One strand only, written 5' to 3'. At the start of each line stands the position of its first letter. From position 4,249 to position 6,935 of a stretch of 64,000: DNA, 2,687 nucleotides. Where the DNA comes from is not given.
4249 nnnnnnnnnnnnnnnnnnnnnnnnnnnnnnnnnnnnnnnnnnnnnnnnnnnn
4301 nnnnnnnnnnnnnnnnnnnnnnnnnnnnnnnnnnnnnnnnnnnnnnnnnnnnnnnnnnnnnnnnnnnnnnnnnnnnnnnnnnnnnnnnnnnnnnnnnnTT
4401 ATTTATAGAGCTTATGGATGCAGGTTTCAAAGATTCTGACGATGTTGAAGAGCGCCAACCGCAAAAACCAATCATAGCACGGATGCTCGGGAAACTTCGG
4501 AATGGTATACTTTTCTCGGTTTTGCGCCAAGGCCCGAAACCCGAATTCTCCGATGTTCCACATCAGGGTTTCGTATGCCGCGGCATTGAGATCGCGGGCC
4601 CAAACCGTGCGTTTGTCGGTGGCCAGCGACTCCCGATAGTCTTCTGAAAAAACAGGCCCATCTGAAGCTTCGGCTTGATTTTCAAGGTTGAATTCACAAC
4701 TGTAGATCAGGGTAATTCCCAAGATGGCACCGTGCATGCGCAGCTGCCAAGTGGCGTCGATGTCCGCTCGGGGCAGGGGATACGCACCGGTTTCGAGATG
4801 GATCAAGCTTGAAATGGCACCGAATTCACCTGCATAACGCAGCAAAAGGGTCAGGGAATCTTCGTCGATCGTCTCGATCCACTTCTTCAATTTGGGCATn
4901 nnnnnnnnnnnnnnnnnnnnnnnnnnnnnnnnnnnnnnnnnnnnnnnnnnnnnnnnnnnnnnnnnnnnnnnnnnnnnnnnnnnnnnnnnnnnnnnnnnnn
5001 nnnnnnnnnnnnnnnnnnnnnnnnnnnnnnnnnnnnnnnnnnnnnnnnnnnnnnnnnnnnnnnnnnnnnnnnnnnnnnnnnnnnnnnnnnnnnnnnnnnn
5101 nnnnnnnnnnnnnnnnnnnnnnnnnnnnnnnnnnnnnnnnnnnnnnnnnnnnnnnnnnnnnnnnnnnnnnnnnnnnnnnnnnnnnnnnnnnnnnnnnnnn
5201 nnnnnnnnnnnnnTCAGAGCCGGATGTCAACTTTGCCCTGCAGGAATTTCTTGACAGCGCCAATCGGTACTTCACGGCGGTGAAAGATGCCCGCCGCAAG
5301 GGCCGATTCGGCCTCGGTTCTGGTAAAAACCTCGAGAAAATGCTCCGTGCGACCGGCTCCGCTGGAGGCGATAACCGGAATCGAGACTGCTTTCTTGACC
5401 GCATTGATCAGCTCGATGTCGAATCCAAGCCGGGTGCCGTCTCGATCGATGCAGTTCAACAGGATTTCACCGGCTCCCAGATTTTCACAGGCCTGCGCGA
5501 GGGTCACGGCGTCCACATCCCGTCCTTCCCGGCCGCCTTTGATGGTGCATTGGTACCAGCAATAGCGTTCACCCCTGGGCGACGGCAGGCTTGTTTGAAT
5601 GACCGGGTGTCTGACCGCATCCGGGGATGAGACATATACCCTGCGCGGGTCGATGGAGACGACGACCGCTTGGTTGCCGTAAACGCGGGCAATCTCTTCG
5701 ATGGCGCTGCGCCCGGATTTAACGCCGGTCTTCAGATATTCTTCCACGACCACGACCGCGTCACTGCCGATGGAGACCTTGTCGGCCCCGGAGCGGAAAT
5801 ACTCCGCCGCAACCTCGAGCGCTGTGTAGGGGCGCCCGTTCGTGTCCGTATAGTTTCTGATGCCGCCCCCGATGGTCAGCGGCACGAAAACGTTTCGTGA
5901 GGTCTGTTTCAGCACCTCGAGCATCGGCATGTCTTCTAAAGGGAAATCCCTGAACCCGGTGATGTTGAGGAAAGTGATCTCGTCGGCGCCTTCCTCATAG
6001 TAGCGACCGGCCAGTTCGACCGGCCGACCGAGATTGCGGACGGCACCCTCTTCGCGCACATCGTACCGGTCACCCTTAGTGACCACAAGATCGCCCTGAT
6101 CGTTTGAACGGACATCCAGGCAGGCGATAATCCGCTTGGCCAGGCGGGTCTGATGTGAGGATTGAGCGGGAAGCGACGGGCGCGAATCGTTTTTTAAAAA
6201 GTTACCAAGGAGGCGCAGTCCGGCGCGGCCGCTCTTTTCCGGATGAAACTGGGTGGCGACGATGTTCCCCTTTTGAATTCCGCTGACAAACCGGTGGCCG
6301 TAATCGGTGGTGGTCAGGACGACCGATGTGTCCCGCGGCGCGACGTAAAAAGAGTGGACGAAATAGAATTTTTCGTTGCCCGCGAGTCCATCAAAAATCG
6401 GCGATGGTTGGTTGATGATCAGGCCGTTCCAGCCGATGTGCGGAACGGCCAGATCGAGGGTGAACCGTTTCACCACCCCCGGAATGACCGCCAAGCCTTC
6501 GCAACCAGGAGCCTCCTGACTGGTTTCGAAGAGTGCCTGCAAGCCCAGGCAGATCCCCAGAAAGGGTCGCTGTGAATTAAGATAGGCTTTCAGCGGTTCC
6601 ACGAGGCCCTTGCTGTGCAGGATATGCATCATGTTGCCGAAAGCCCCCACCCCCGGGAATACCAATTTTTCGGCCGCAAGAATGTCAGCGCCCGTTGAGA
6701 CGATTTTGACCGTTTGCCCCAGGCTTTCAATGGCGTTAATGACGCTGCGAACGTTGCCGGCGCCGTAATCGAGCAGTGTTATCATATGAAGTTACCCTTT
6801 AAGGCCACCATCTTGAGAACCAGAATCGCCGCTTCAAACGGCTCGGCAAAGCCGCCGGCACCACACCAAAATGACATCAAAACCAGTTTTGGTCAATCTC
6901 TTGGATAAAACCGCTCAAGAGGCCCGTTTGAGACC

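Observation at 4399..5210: GEMM-I (c-di-GMP-I)-like riboswitch with a consensus promoter and terminator, controlling an uncharacterised 166-aa protein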

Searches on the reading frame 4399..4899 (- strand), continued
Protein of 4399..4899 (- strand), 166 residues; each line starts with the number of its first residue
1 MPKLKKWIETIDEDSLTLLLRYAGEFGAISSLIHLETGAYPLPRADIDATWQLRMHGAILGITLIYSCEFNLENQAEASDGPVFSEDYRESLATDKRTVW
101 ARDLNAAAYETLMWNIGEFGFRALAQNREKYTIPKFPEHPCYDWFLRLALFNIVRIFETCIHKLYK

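Call 74: fold_search(model_id=the predicted structure, library=viral)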
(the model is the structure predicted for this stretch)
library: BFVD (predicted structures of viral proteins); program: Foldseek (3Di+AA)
matches with E <= 10: 221; with E <= 0.001: 0
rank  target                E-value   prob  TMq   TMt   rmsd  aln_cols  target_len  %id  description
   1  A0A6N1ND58            4.8e-01  0.08  0.17  0.11  18.0       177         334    8  Uncharacterized protein [Tupanvirus deep ocean]
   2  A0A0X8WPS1            7.3e-01  0.07  0.17  0.20  15.7       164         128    9  (no name in the UniProt tables at hand)
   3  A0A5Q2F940            7.7e-01  0.14  0.27  0.25  14.5       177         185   12  (no name in the UniProt tables at hand)
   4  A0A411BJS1            7.7e-01  0.08  0.20  0.17  11.2       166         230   14  (no name in the UniProt tables at hand)
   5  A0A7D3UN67            9.1e-01  0.18  0.30  0.32  11.8       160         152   11  (no name in the UniProt tables at hand)
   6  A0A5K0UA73            9.6e-01  0.05  0.17  0.14  15.5       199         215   10  TLC domain-containing protein [Yasminevirus sp. GU-2018]
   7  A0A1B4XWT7            1.0e+00  0.08  0.21  0.21  15.3       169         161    8  Uncharacterized protein [Tenacibaculum phage pT24]
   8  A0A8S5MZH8            1.1e+00  0.15  0.26  0.32  12.3       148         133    9  Avd-like-generating retroelement protein [Siphoviridae sp. ctAUQ2]
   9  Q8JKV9                1.1e+00  0.06  0.22  0.06  16.7       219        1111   10  Histone h3, h4 [Heliothis zea nudivirus 1]
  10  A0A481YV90            1.1e+00  0.18  0.22  0.10  11.4        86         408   26  E3 ubiquitin-protein ligase [Marseillevirus LCMAC103]
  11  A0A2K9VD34            1.1e+00  0.09  0.20  0.26  12.3       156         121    8  Uncharacterized protein [Lactobacillus phage Semele]
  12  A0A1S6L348            1.1e+00  0.06  0.17  0.20  16.5       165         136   11  Uncharacterized protein [Erwinia phage vB_EamM_Yoloswag]
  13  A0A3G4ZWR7            1.3e+00  0.06  0.20  0.12  18.0       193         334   13  Uncharacterized protein [Faunusvirus sp.]
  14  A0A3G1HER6            1.3e+00  0.05  0.17  0.09  17.7       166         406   13  Envelope protein UL43 [Human herpesvirus 3]
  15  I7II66                1.3e+00  0.08  0.20  0.23  17.2       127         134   16  Exonuclease [Campylobacter phage CP21]
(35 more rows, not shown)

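Call 77: search_dna_similar(query=window:4402-4899:-, collection=plasmids, mode=protein, max_evalue=0.01)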
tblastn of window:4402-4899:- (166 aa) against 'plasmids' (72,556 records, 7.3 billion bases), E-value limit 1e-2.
No match.

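Call 78: search_dna_similar(query=P0021, collection=plasmids, mode=protein, max_evalue=0.01)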
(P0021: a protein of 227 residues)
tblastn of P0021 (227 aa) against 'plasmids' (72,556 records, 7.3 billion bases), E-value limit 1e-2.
No match.

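Call 87: search_protein_families(library=pfam, alignment_id=A5, max_evalue=1)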
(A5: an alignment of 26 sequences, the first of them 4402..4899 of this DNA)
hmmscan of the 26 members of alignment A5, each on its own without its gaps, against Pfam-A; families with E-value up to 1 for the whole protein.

A. member 1, window:4402-4899:- (166 aa): 0 families

B. families by the number of members that match (of 26 scanned): 7 families
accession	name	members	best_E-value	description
PF00013.35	KH_1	1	0.032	KH domain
PF03828.24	PAP_assoc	1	0.036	Cid1 family poly A polymerase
PF12556.13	CobS_N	1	0.11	Cobaltochelatase CobS subunit N terminal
PF25062.1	ARM_TT21_N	1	0.21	Tetratricopeptide repeat protein 21 N-terminal ARM repeat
PF05199.19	GMC_oxred_C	1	0.25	GMC oxidoreductase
PF00599.22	Flu_M2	1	0.26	Influenza Matrix protein (M2)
PF16934.11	Mersacidin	1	0.37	Two-component Enterococcus faecalis cytolysin (EFC)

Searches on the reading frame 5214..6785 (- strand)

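Call 8: search_protein_families(library=pfam, proteins=[window:5214-6785:-], max_evalue=0.1)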
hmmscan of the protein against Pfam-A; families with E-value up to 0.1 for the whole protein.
window:5214-6785:- (523 aa): 5 families
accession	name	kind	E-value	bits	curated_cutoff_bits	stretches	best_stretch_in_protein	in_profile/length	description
PF00977.27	His_biosynth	-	2.9e-46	158.2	23.6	1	218-506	1-227/228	Histidine biosynthesis protein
PF00117.34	GATase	-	1.4e-21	77.5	22.8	1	4-197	2-187/190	Glutamine amidotransferase class-I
PF01174.25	SNO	-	5.4e-07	30.1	27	1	10-105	6-100/188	SNO glutamine amidotransferase family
PF07685.20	GATase_3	-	0.00031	20.8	27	1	24-97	25-100/196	CobB/CobQ-like glutamine amidotransferase domain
PF03060.21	NMO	-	0.089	12.6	28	0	457-482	182-207/331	Nitronate monooxygenase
